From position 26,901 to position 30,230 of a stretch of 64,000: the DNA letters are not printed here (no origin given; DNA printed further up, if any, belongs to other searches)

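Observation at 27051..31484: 1009-aa acidic orphan protein and divergently transcribed ATPase-wHTH regulator inside the secretion block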

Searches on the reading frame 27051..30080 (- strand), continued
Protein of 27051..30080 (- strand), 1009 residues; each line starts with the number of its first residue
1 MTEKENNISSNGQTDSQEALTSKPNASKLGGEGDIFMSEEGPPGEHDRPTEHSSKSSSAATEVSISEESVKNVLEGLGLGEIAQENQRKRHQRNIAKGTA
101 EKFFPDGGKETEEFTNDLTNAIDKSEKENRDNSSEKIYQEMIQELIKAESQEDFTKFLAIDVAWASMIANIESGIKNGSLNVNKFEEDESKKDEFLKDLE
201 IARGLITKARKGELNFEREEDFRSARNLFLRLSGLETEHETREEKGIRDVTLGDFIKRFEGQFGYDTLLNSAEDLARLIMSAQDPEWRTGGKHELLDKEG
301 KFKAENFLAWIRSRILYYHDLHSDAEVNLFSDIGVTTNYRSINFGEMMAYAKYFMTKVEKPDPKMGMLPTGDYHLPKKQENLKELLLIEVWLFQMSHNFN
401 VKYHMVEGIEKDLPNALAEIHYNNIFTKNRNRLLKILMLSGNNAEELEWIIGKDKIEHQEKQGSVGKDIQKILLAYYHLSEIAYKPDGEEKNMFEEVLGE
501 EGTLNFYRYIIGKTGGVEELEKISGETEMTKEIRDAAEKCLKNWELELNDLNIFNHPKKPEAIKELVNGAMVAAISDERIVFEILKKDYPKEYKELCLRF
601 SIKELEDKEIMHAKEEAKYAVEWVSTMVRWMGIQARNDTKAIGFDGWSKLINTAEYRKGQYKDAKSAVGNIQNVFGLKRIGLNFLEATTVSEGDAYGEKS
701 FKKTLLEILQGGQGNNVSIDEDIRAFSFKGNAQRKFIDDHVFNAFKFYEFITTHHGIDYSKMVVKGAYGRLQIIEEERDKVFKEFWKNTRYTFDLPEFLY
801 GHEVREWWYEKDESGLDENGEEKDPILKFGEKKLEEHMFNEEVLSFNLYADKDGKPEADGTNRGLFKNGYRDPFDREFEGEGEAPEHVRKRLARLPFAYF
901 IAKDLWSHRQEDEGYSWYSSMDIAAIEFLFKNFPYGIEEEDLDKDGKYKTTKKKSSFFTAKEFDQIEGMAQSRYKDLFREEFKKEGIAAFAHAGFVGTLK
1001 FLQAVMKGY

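Call 74: search_protein_families(library=pfam, alignment_id=A3, max_evalue=1)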
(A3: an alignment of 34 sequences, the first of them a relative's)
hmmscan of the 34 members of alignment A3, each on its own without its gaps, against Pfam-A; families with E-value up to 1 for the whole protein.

A. member 1, P0001 (1009 aa): 1 family
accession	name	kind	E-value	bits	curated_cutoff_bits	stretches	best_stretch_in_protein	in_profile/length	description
PF03726.19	PNPase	-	0.069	14.1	24.6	1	112-152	8-48/81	Polyribonucleotide nucleotidyltransferase, RNA binding domain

B. families by the number of members that match (of 34 scanned): 35 families (the first 25 are shown)
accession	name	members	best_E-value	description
PF05120.17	GvpG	2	0.0062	Gas vesicle protein G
PF22445.1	Ssol_1539-like_2nd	1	3.6e-05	Ssol_1539-like, second domain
PF05397.17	Med15_fungi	1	0.0052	Mediator complex subunit 15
PF13411.12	MerR_1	1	0.0053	MerR HTH family regulatory protein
PF11223.13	DUF3020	1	0.012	SPP41, DUF3020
PF07361.16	Cytochrom_B562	1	0.017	Cytochrome b562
PF12357.13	PLD_C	1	0.02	Phospholipase D C terminal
PF25128.1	HRDE1_NRDE3_N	1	0.03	HRDE1/NRDE-3, N-terminal domain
PF04716.19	ETC_C1_NDUFA5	1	0.033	ETC complex I subunit conserved region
PF04513.17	Baculo_PEP_C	1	0.037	Baculovirus polyhedron envelope protein, PEP, C terminus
PF00615.24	RGS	1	0.038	Regulator of G protein signaling domain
PF06034.16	DUF919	1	0.06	Nucleopolyhedrovirus protein of unknown function (DUF919)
PF17107.11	SesA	1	0.064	N-terminal domain on NACHT_NTPase and P-loop NTPases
PF11471.13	Sugarporin_N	1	0.068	Maltoporin periplasmic N-terminal extension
PF03726.19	PNPase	1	0.069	Polyribonucleotide nucleotidyltransferase, RNA binding domain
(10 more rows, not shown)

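Call 87: find_related_loci(query=A5, collection=metagenome_contigs, flank=7000)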
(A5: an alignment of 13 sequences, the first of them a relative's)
Query A5 (1009 aa) in metagenome_contigs; peptide patterns used: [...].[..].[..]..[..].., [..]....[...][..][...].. (x = any residue, [..] = any of these).
70 stretches matched a pattern; 8 encode a relative of the query (tblastn E <= 1e-3); 8 distinct loci.
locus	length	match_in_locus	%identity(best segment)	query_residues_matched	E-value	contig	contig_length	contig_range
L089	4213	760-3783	64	1-1009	0e+0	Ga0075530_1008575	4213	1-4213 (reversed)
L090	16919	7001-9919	39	1-1008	0e+0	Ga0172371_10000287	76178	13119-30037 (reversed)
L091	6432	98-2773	33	18-1007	1e-140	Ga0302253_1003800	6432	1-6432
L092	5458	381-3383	34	1-982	3e-114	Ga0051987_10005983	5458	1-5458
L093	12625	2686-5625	36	1-1002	2e-170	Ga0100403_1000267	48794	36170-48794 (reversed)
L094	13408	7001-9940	36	1-1002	2e-170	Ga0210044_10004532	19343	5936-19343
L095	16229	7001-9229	30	273-966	9e-81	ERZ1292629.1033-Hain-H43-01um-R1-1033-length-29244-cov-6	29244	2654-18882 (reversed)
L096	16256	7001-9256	25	214-990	5e-55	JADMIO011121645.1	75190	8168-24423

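Call 102: search_protein_families(library=padloc, proteins=[window:27051-30080:-], max_evalue=0.01)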
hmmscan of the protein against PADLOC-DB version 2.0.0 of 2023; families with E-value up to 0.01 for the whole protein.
window:27051-30080:- (1009 aa): 0 families

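Call 103: search_protein_families(library=phrogs, proteins=[window:27051-30080:-], max_evalue=0.01)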
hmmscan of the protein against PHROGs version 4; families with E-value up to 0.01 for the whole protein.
window:27051-30080:- (1009 aa): 0 families
